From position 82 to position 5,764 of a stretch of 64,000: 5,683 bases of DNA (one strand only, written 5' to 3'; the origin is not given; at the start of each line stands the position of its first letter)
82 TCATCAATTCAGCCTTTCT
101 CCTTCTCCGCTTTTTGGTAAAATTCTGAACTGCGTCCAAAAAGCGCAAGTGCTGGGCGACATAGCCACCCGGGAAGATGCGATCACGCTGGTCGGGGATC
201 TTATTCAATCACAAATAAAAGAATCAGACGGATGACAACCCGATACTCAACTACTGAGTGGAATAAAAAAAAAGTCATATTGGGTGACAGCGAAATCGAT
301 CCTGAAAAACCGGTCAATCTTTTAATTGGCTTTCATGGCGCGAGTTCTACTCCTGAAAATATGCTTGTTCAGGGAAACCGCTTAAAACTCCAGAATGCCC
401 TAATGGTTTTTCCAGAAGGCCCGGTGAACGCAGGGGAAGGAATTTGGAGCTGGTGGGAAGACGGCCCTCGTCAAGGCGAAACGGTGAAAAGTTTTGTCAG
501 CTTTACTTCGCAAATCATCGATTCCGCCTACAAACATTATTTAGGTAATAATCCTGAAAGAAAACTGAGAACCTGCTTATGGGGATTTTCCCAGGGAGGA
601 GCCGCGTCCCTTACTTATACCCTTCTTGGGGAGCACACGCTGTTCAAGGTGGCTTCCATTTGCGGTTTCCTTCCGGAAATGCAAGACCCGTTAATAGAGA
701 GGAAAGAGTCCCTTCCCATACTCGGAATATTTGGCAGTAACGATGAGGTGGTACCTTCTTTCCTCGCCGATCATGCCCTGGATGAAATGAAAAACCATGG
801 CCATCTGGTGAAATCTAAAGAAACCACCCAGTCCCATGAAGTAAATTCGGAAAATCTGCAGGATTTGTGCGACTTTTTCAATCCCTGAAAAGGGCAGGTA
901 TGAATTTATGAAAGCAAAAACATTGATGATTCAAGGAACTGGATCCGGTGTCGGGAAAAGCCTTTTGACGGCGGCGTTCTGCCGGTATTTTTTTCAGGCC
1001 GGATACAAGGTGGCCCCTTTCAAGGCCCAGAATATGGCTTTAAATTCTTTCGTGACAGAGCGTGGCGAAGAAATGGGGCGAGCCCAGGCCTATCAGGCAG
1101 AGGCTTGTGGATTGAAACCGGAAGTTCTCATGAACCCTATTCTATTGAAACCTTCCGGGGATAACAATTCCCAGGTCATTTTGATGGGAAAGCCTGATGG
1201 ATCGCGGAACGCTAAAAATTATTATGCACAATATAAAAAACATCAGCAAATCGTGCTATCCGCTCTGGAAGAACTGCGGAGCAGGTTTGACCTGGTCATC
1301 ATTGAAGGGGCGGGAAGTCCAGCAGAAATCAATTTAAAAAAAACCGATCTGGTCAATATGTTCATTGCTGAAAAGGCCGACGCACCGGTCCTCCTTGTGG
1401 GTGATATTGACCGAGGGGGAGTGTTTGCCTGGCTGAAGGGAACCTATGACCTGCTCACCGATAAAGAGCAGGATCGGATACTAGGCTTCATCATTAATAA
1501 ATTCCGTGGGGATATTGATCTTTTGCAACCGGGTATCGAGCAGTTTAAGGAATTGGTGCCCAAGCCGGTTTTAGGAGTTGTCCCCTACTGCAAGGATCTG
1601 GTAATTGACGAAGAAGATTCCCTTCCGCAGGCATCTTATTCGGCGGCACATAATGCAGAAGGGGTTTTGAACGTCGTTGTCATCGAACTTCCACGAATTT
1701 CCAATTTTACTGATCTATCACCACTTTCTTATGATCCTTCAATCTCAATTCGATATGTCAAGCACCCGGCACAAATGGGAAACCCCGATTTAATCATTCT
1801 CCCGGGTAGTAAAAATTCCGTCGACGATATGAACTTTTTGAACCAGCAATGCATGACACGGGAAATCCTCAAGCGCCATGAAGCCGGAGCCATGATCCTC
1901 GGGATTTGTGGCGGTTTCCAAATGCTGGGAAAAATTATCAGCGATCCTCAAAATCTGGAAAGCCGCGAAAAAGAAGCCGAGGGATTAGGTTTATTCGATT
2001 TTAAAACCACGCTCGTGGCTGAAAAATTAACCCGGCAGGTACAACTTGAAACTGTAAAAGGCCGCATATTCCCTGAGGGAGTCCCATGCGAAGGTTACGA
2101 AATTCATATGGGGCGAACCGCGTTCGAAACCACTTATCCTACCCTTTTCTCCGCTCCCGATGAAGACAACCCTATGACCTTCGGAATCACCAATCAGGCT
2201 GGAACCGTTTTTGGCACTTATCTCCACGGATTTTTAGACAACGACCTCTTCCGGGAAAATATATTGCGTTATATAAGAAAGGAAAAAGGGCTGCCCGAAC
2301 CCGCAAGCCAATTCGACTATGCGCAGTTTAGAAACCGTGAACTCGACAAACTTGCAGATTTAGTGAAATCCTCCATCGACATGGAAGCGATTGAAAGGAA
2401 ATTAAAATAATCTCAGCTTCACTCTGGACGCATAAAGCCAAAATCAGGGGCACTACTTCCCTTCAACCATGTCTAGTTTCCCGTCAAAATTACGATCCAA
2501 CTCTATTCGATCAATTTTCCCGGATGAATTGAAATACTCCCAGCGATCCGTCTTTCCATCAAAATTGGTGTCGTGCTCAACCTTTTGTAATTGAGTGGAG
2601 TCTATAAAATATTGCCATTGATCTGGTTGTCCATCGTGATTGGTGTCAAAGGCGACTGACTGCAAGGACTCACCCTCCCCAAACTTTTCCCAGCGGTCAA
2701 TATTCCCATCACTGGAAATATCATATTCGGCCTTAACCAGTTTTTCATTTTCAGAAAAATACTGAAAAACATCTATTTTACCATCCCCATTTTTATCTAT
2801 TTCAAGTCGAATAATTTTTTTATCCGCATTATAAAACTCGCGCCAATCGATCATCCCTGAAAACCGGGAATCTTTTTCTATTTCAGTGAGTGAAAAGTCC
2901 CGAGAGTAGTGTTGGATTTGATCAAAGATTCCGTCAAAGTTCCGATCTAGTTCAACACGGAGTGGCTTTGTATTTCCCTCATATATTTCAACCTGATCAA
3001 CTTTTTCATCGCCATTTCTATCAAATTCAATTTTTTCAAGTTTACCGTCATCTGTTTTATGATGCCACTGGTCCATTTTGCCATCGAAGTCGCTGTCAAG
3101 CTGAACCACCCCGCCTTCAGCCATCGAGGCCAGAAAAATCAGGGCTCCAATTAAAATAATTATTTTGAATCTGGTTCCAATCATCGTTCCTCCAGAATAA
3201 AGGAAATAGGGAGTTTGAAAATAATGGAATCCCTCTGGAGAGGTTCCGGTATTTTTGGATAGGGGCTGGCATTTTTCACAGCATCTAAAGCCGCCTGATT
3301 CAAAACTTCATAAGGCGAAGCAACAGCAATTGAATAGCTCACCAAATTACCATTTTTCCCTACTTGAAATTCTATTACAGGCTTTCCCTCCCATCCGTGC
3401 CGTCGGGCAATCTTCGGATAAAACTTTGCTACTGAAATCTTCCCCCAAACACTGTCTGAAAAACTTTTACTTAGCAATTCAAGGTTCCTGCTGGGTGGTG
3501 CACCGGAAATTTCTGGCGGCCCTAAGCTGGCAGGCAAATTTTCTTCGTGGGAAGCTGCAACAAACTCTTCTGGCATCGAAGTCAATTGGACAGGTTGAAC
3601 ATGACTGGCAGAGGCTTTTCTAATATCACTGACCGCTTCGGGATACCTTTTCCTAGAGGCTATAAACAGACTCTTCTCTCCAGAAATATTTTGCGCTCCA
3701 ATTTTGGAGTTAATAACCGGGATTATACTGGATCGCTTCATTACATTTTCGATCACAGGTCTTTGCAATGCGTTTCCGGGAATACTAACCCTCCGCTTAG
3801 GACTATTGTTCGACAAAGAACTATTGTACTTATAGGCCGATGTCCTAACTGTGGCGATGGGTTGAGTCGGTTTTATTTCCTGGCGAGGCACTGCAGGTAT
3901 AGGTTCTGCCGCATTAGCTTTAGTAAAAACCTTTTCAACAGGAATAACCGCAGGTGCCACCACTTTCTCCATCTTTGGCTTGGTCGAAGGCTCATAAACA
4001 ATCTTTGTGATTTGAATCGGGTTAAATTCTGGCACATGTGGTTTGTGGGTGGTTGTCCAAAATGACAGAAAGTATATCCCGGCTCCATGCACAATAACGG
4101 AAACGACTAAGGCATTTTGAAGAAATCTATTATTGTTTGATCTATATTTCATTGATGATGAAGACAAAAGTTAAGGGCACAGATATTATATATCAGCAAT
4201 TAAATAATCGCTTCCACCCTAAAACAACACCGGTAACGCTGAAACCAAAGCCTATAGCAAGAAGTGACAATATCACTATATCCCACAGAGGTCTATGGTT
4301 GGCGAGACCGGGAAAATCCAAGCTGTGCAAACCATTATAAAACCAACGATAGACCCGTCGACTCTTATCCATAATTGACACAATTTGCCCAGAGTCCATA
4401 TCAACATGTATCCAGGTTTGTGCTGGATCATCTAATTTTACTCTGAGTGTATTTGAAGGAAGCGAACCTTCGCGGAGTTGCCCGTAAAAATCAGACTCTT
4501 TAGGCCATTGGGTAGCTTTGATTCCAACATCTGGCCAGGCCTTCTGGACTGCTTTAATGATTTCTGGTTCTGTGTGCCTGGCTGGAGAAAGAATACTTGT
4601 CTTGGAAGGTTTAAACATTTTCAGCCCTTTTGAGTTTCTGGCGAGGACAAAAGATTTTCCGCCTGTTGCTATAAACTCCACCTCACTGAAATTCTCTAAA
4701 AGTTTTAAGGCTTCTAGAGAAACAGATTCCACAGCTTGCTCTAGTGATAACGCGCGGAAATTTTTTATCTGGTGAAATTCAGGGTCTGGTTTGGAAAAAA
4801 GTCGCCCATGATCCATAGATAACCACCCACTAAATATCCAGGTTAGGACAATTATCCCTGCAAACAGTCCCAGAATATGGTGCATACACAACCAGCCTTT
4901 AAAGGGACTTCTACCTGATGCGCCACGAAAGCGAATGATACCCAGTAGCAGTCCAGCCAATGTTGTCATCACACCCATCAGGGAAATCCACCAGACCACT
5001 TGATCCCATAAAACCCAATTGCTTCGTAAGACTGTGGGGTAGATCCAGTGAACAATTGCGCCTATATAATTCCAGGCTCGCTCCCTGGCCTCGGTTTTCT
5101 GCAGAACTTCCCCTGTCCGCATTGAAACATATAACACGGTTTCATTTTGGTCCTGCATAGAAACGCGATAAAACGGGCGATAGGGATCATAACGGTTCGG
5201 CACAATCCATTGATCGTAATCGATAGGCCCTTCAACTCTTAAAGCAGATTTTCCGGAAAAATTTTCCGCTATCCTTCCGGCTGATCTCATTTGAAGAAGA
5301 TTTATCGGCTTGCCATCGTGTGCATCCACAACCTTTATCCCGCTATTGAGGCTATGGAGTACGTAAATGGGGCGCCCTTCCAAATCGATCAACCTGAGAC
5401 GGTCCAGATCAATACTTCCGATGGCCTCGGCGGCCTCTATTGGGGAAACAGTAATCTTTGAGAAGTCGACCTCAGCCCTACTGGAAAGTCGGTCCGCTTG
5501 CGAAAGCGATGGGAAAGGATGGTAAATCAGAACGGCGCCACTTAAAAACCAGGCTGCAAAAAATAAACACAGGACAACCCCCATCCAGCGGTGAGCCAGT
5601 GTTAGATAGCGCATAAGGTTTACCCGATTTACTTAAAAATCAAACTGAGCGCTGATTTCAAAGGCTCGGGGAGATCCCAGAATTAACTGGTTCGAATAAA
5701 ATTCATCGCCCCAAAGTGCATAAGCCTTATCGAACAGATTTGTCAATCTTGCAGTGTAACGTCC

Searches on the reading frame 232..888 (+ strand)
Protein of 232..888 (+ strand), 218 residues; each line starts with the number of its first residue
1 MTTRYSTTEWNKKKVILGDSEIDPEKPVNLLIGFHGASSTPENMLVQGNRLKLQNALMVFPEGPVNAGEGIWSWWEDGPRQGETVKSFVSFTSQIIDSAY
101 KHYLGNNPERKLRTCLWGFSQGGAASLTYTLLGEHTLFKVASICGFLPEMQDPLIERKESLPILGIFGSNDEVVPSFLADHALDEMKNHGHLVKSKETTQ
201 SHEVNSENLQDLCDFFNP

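Call 7: search_protein_families(library=pfam, proteins=[window:232-888:+])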
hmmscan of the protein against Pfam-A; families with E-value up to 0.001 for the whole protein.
window:232-888:+ (218 aa): 2 families
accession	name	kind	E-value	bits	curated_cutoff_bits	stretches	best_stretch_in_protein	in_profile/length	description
PF02230.22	Abhydrolase_2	-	6.9e-16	59.2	23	1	26-216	12-213/217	Phospholipase/Carboxylesterase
PF03959.19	FSH1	-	4.1e-06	27.1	21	1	69-190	67-190/211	Serine hydrolase (FSH1)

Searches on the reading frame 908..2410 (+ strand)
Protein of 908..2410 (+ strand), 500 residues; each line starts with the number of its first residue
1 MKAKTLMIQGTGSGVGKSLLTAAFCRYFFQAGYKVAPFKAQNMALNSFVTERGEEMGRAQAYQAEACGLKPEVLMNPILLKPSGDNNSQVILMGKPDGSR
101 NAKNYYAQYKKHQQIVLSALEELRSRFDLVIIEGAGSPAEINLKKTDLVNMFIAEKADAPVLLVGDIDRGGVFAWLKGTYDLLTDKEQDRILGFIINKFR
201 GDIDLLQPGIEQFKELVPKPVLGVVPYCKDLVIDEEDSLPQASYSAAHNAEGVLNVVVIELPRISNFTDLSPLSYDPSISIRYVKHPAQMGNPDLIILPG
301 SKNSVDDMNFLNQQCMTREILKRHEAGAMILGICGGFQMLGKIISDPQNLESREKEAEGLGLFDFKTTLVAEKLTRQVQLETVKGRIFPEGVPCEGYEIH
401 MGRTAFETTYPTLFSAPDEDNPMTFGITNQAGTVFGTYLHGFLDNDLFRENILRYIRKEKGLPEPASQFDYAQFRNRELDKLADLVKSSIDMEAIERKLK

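Call 7: search_protein_families(library=pfam, proteins=[window:908-2410:+])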
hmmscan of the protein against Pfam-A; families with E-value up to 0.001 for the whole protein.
window:908-2410:+ (500 aa): 3 families
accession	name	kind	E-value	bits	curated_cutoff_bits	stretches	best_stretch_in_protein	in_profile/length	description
PF07685.20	GATase_3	-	6e-51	173.3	27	1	255-446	1-194/196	CobB/CobQ-like glutamine amidotransferase domain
PF01656.29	CbiA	-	1.9e-24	86.5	25.4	1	6-233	1-117/125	CobQ/CobB/MinD/ParA nucleotide binding domain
PF13500.12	AAA_26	-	4.9e-16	59.6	27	1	4-231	1-194/198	AAA domain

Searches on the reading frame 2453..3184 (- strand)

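Call 7: search_protein_families(library=pfam, proteins=[window:2453-3184:-])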
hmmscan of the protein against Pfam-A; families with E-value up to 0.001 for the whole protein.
window:2453-3184:- (243 aa): 3 families
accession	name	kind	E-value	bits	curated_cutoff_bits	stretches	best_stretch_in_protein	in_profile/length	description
PF20615.3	DUF6802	-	0.00022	21.6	27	0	174-236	29-89/102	Family of unknown function (DUF6802)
PF00036.39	EF-hand_1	-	0.0006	19.6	25.4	0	128-139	8-19/29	EF hand domain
PF13202.12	EF-hand_5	-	0.00082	19.2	25.9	0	128-139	7-18/25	EF hand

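Call 41: search_protein_families(library=ncbifam, proteins=[window:2453-3184:-])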
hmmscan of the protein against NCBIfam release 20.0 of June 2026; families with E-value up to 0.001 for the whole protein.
window:2453-3184:- (243 aa): 1 family
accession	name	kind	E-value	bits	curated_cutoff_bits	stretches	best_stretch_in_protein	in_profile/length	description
NF050087.1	Lsa25.6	equivalog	2.7e-07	30.4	150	0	109-167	88-148/196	Lsa25.6 family adhesin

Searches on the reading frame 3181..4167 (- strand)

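Call 7: search_protein_families(library=pfam, proteins=[window:3181-4167:-])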
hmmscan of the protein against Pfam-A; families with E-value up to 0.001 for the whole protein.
window:3181-4167:- (328 aa): 2 families
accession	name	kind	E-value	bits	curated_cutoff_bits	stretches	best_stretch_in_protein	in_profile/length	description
PF03544.19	TonB_C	-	6.3e-16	59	24.6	1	248-325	3-79/79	Gram-negative bacterial TonB protein C-terminal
PF13103.11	TonB_2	-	4.7e-05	23.9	22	1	264-312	29-76/85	TonB C terminal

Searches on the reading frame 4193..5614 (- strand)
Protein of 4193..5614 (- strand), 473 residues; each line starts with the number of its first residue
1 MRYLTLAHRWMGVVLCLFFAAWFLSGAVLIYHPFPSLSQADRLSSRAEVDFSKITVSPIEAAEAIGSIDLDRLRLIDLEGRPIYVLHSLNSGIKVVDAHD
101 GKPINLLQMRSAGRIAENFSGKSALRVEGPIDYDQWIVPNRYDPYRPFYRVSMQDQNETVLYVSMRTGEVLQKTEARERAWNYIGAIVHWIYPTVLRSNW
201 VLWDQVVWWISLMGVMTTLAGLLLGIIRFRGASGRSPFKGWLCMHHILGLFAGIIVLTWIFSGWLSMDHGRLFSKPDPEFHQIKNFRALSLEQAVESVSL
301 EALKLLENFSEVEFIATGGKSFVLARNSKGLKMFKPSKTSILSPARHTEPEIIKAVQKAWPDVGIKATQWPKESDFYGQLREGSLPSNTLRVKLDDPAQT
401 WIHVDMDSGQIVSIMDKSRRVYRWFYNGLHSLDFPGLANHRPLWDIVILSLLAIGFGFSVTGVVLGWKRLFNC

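Call 7: search_protein_families(library=pfam, proteins=[window:4193-5614:-])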
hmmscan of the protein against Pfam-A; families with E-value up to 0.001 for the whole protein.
window:4193-5614:- (473 aa): 1 family
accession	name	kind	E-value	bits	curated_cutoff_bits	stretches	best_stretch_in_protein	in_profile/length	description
PF03929.21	PepSY_TM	-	3.4e-12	47.2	28.8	1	7-469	3-295/295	PepSY-associated TM region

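Call 41: search_protein_families(library=ncbifam, proteins=[window:4193-5614:-])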
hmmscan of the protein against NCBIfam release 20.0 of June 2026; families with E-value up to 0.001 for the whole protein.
window:4193-5614:- (473 aa): 0 families

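Call 51: find_encoding_contigs(protein=window:4193-5614:-, flank=10000, max_places=10)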
Protein window:4193-5614:- (473 aa): 1 contig read that carries it; 1 place shown.
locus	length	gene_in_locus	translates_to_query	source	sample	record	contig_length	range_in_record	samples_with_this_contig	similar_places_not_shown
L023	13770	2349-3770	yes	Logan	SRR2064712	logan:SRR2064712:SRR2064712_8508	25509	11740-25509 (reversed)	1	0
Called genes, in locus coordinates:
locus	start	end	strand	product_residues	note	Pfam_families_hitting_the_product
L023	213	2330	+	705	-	PF07715:Plug, PF00593:TonB_dep_Rec_b-barrel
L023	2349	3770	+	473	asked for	PF03929:PepSY_TM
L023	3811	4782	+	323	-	PF03544:TonB_C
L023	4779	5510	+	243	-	-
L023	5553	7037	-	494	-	PF01656:CbiA, PF13500:AAA_26, PF07685:GATase_3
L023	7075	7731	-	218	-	PF02230:Abhydrolase_2, PF03959:FSH1 (weak)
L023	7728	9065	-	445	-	PF01743:PolyA_pol, PF12627:PolyA_pol_RNAbd, PF13735:tRNA_NucTran2_2 (weak)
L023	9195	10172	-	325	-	PF00142:Fer4_NifH (faint), PF01656:CbiA, PF10609:ParA, PF13614:AAA_31 (weak)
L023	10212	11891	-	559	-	-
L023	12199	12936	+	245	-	PF00535:Glycos_transf_2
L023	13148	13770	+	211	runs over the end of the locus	PF02163:Peptidase_M50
